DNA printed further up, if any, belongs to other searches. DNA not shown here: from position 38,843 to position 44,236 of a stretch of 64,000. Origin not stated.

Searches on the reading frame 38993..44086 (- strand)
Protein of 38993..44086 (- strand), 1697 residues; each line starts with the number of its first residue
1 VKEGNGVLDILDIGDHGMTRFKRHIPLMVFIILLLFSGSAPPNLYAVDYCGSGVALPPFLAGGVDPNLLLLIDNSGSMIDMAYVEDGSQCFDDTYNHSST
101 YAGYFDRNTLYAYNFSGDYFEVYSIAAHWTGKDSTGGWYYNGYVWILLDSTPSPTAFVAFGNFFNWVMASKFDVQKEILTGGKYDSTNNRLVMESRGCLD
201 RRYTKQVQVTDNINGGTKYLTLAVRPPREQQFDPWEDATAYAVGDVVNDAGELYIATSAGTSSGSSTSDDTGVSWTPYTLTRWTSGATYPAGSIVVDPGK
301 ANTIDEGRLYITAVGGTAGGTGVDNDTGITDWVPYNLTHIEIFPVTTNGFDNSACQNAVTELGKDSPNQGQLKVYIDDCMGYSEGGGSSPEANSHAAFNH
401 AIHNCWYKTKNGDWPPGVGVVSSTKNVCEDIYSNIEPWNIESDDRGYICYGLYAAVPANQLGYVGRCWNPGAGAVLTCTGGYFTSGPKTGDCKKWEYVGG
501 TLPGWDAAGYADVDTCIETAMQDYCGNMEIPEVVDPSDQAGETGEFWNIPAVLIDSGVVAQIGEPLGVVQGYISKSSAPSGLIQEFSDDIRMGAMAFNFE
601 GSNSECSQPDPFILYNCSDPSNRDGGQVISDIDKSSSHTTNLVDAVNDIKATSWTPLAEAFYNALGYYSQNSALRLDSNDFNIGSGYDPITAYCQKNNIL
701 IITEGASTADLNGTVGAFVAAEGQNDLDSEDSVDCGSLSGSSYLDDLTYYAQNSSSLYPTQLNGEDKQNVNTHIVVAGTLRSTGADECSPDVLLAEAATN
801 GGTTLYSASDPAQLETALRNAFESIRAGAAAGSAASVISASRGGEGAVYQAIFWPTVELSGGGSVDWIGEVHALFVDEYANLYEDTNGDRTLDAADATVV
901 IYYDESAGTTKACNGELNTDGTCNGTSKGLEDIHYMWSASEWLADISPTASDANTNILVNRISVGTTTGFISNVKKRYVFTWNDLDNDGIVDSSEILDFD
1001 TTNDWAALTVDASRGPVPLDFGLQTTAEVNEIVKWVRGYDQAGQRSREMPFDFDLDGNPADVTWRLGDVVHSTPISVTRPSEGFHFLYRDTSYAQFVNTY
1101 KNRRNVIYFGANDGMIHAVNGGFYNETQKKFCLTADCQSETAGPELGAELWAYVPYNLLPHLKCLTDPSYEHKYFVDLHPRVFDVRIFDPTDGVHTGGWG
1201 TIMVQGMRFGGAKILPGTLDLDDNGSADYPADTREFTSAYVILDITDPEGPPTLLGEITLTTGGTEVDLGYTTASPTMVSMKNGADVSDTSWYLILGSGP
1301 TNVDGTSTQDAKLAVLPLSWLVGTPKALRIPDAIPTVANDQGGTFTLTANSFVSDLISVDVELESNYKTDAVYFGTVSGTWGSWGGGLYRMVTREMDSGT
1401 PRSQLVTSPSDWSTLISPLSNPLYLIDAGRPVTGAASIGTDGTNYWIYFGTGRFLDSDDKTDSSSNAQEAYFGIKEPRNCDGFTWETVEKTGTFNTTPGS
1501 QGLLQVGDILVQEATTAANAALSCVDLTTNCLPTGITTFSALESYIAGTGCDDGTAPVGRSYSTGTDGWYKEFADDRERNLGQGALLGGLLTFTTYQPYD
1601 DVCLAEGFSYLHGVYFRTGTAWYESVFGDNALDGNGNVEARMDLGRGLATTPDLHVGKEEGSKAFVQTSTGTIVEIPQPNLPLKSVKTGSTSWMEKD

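Call 34: search_protein_families(library=pfam, proteins=[window:38993-44086:-], max_evalue=0.00001)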
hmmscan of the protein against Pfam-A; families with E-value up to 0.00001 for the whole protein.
window:38993-44086:- (1697 aa): 1 family
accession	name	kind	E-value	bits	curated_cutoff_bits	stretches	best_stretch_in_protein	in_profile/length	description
PF05567.17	T4P_PilY1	-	3.8e-11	43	28.1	1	1066-1474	1-372/411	PilY1 beta-propeller domain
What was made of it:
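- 38993..44086 (-): Upstream neighbour, 23 nt away: PilY1-like protein, 1697 aa, 28 Cys. A possible substrate (inference). Call 34: T4P_PilY1 E 3.8e-11.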
